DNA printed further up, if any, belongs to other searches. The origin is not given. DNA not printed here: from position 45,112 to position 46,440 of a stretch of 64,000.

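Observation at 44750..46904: Split sulfopyruvate/phosphonopyruvate-decarboxylase genes in beta-alpha order with an SBP gene inserted between them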

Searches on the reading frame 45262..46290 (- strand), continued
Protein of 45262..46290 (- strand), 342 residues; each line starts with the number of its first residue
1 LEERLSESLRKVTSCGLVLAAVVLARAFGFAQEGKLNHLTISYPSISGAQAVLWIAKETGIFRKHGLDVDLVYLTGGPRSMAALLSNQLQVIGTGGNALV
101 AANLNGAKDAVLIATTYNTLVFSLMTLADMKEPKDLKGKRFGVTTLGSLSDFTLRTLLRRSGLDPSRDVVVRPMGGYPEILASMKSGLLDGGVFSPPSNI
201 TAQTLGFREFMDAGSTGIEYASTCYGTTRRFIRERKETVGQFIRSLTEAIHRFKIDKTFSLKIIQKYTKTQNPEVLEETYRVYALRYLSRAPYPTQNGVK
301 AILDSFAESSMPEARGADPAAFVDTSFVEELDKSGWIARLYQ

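Call 53: find_encoding_contigs(protein=P0236, flank=5000, max_places=2)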
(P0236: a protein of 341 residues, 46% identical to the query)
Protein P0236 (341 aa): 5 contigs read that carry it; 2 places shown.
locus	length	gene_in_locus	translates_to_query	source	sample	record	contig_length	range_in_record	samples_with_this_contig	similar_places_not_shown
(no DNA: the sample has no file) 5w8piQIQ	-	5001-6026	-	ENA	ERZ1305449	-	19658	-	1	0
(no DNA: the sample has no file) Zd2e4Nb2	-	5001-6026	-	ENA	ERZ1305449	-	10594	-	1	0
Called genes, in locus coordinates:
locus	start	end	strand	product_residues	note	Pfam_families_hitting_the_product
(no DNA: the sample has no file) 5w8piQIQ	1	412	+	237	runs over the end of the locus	-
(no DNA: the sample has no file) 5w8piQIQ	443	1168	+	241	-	-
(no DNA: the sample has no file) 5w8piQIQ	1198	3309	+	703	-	PF05378:Hydant_A_N, PF01968:Hydantoinase_A, PF19278:Hydant_A_C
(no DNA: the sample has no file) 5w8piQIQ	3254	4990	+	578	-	PF02538:Hydantoinase_B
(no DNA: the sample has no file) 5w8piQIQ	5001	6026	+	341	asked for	PF13379:NMT1_2, PF09084:NMT1, PF12974:Phosphonate-bd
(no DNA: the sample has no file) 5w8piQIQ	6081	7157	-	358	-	PF00296:Bac_luciferase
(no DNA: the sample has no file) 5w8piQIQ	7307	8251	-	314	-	PF02423:OCD_Mu_crystall, PF01488:Shikimate_DH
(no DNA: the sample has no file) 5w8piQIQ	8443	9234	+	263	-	-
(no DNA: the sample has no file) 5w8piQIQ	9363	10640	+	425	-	PF05977:MFS_3, PF07690:MFS_1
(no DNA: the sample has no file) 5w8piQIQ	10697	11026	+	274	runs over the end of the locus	PF02353:CMAS, PF08123:DOT1 (faint), PF13847:Methyltransf_31, PF13649:Methyltransf_25 (weak)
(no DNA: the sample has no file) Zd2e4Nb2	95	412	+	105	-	-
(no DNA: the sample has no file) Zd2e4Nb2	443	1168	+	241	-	-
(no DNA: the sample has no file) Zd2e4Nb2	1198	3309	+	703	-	PF05378:Hydant_A_N, PF01968:Hydantoinase_A, PF19278:Hydant_A_C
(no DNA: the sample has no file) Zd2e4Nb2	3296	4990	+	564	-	PF02538:Hydantoinase_B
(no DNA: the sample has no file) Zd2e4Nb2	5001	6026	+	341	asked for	PF13379:NMT1_2, PF09084:NMT1, PF12974:Phosphonate-bd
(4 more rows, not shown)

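Call 60: search_protein_families(library=ncbifam, proteins=[L101:11565-12752:+, L096:3040-3543:+, L096:3540-4142:+, L096:1927-2925:+], max_evalue=0.00001)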
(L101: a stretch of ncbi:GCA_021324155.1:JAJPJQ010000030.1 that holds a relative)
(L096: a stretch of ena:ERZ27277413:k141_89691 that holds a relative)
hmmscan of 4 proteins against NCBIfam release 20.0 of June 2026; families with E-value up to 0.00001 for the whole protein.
L101:11565-12752:+ (395 aa): 2 families
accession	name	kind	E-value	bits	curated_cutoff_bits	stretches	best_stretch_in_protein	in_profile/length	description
NF007077.0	PRK09528.1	subfamily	1.6e-07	30.2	429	1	29-176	33-182/421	galactoside permease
NF000043.1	tet_MFS_P_a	exception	1.3e-06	27.5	750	0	282-368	293-380/420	tetracycline efflux MFS transporter TetA(P)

L096:3040-3543:+ (167 aa): 2 families
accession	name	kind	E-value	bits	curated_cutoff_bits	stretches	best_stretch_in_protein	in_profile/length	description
TIGR03845.1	sulfopyru_alph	equivalog_domain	1.5e-39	135.5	147.95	1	9-161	3-157/160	sulfopyruvate decarboxylase subunit alpha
TIGR03297.1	Ppyr-DeCO2ase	equivalog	2.6e-20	72.8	312.5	1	18-163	1-154/360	phosphonopyruvate decarboxylase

L096:3540-4142:+ (200 aa): 9 families
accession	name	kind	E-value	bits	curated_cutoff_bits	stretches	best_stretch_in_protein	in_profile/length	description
TIGR03297.1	Ppyr-DeCO2ase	equivalog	1.7e-36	126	312.5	1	2-183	171-360/360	phosphonopyruvate decarboxylase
TIGR03846.1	sulfopy_beta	equivalog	1.7e-31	109.5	221.5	1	4-182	1-180/182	sulfopyruvate decarboxylase subunit beta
NF004813.0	PRK06163.1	equivalog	5.4e-30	104.6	240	1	1-164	12-179/202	hypothetical protein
NF006052.0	PRK08199.1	subfamily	2.4e-08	32.7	539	1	49-161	423-541/559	thiamine pyrophosphate protein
NF006122.0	PRK08266.1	subfamily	3.4e-08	32.4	571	1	44-160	403-527/543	hypothetical protein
NF004919.0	PRK06276.1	equivalog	2.1e-07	29.7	866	1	36-162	410-543/582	acetolactate synthase large subunit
NF006187.0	PRK08322.1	equivalog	5.2e-07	28.5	509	1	25-101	387-464/548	acetolactate synthase large subunit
NF005760.0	PRK07586.1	equivalog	5.5e-06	25.6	363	1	45-102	387-443/514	acetolactate synthase large subunit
NF006524.0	PRK08978.1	equivalog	9e-06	24.2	738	0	38-87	398-445/548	acetolactate synthase 2 catalytic subunit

L096:1927-2925:+ (332 aa): 4 families
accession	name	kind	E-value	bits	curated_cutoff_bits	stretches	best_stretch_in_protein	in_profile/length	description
TIGR01728.1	SsuA_fam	subfamily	1e-22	80.7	163.5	1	39-311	9-287/290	aliphatic sulfonate ABC transporter substrate-binding protein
NF040735.1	SBP_SaoX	equivalog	7.1e-09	35.2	300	1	45-264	19-238/330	ABC transporter substrate-binding subunit SaoX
NF008553.0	PRK11480.1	equivalog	7.7e-08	31.9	490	1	13-240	12-231/320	taurine ABC transporter substrate-binding protein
TIGR01729.1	taurine_ABC_bnd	equivalog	5.8e-07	29.2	304.25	1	51-241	20-210/300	taurine ABC transporter substrate-binding protein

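Call 69: predict_structure(alignment_id=A4)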
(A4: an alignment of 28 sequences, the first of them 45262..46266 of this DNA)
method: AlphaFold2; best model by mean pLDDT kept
length: 334 residues; sequences in the alignment: 28
mean_pLDDT: 78.4   pTM: 0.75
mean pLDDT of the five models: 78.4, 77.8, 76.9, 60.9, 52.1
residues with pLDDT >= 90: 94; 70-90: 154; 50-70: 70; < 50: 16
segments of 3 or more residues with pLDDT < 50: 21-24, 68-74, 213-216
pLDDT, mean of each block of 10 residues (from residue 1): 71 69 61 71 87 91 63 49 58 63 59 87 94 85 84 90 89 94 93 93 82 51 74 85 91 92 91 85 72 75 77 76 84 79
secondary structure, 60 per line:
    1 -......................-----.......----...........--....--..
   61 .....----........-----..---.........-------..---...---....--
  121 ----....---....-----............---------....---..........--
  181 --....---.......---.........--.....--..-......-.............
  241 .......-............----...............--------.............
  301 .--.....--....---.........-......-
elements in order: H2-23 E29-35 H40-50 H53-56 E59-65 H70-77 H88-96 E109-111 E115-118 H125-128 E132-135 H141-152 E162-165 H169-178 E183-186 H190-196 E200-204 H205-208 E211-215 H221-226 H228-247 H249-260 H265-279 H288-301 H304-308 H311-314 H318-326 H328-333

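Call 71: fold_search(model_id=the predicted structure, library=pdb)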
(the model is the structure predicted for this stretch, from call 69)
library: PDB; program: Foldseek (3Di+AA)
matches with E <= 10: 1524; with E <= 0.001: 413
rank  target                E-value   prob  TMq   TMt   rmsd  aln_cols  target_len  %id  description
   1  3qsl_B                1.5e-15  1.00  0.76  0.78   4.0       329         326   19  Structure of CAE31940 from Bordetella bronchiseptica RB50 (released 2011-03-23)
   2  3qsl_A                4.3e-15  1.00  0.75  0.79   3.4       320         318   18  Structure of CAE31940 from Bordetella bronchiseptica RB50 (released 2011-03-23)
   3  6ssy_A                2.7e-14  1.00  0.63  0.69   4.9       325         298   19  Taurine ABC transporter substrate binding protein TauA from E. coli in complex with 2-Aminoethylphosphonic acid (released 2019-12-18)
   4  6ssy_B                4.1e-14  1.00  0.66  0.73   4.0       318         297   18  Taurine ABC transporter substrate binding protein TauA from E. coli in complex with 2-Aminoethylphosphonic acid (released 2019-12-18)
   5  3ksx                  6.8e-14  1.00  0.65  0.74   5.5       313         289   18  The alkanesulfonate-binding protein SsuA from Xanthomonas axonopodis pv. citri bound to MOPS (released 2010-10-13)
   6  9uak                  9.1e-14  1.00  0.61  0.56   6.9       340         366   20  Crystal structure of C terminal regulatory domain of cyanobacterial bicarbonate transporter CmpABCD (released 2026-04-08)
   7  3un6                  2.9e-13  1.00  0.68  0.76   3.9       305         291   17  2.0 Angstrom Crystal Structure of Ligand Binding Component of ABC-type Import System from Staphylococcus aureus with Zin (released 2011-12-07)
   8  3e4r                  4.1e-13  1.00  0.64  0.73   4.9       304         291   19  Crystal structure of the alkanesulfonate binding protein (SsuA) from the phytopathogenic bacteria Xanthomonas axonopodis (released 2008-09-23)
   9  3ix1_A                4.8e-13  1.00  0.63  0.69   5.0       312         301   18  Periplasmic N-formyl-4-amino-5-aminomethyl-2-methylpyrimidine binding protein from Bacillus halodurans (released 2010-10-13)
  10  3ksj                  5.4e-13  1.00  0.65  0.74   3.9       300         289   20  The alkanesulfonate-binding protein SsuA from Xabthomonas axonopodis pv. citri bound to MES (released 2010-10-13)
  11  4nmy_A                5.4e-13  1.00  0.65  0.72   4.4       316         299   14  Crystal Structure of the Thiamin-bound form of Substrate-binding Protein of ABC Transporter from Clostridium difficile (released 2013-12-04)
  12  2x26_A                1.7e-12  1.00  0.65  0.70   4.1       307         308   18  Crystal structure of the periplasmic aliphatic sulphonate binding protein SsuA from Escherichia coli (released 2010-04-14)
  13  4h6d_D                1.8e-12  1.00  0.58  0.59   5.0       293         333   15  Crystal structure of PLP-soaked HMP synthase Thi5 from S. cerevisiae (released 2012-10-17)
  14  4esx_A                1.9e-12  1.00  0.62  0.66   4.5       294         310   15  Crystal structure of C. albicans Thi5 complexed with PLP (released 2012-09-19)
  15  4h67_H                2.0e-12  1.00  0.58  0.63   5.0       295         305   14  Crystal structure of HMP synthase Thi5 from S. cerevisiae (released 2012-10-17)
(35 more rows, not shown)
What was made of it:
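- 45262..46266 (-): Exported NMT1/SsuA-like (NitT/TauT family) solute-binding protein, 334 aa, TTG start. The maximal ORF runs to 46290. AF2 model pLDDT 78, TM 0.76 to 3QSL, then TauA and SsuA (calls 69, 71).
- On NitT/TauT-family SBP (Pfam NMT1 / NMT1_2): AF2 model with TM 0.76 to 3QSL; TauA and SsuA at E about 1e-14 (calls 69, 71).
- Its nearest structures bind sulfonates, a thiamine pyrimidine precursor (FAMP), thiamin, PQQ, nitrate or bicarbonate (call 71). The fold search returns Thi5 and DszB among the matches (call 71). The best matches are true binding proteins: 3QSL, TauA, SsuA, ThiY, PqqT (call 71).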

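Call 74: find_encoding_contigs(protein=P0216, flank=4000, max_places=3)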
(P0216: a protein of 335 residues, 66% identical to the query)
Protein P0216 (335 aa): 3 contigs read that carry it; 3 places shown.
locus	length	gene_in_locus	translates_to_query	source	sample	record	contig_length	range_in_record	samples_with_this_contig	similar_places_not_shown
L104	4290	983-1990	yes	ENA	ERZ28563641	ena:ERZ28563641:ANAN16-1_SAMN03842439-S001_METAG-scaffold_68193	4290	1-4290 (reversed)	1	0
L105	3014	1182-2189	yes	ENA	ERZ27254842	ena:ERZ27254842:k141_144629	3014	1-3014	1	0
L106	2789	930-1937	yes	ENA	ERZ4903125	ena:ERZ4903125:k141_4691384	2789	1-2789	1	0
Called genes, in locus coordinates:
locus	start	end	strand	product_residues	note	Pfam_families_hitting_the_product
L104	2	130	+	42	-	?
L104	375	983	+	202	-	PF02775:TPP_enzyme_C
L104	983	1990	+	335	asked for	PF13379:NMT1_2, PF09084:NMT1, PF12974:Phosphonate-bd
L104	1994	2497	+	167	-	PF02776:TPP_enzyme_N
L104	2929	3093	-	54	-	-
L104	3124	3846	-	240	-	PF17645:Amdase, PF01177:Asp_Glu_race (faint)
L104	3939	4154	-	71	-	-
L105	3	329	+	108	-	?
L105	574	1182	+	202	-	PF02775:TPP_enzyme_C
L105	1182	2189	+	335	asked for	PF13379:NMT1_2, PF09084:NMT1, PF12974:Phosphonate-bd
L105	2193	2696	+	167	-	PF02776:TPP_enzyme_N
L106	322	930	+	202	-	PF02775:TPP_enzyme_C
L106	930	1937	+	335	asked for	PF13379:NMT1_2, PF09084:NMT1, PF12974:Phosphonate-bd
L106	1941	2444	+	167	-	PF02776:TPP_enzyme_N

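Call 82: find_encoding_contigs(protein=P0132, flank=3000, max_places=3)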
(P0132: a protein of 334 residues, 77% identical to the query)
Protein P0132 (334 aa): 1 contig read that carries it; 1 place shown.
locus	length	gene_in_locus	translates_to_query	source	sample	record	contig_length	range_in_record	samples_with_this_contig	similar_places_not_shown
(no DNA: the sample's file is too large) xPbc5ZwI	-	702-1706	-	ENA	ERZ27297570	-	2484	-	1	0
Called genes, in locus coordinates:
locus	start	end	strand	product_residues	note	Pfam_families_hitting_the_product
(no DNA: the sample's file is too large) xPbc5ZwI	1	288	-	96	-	?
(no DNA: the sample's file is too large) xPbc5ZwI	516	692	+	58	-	-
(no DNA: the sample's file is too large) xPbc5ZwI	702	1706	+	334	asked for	PF13379:NMT1_2, PF09084:NMT1, PF12974:Phosphonate-bd (weak)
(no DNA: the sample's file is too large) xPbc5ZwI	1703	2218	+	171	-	PF02776:TPP_enzyme_N (weak)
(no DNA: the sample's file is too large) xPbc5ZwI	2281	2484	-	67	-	?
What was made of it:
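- Tried and rejected: It shows a 58-aa ORF, then the SBP, then alpha, but no DNA was available to examine it (call 82).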
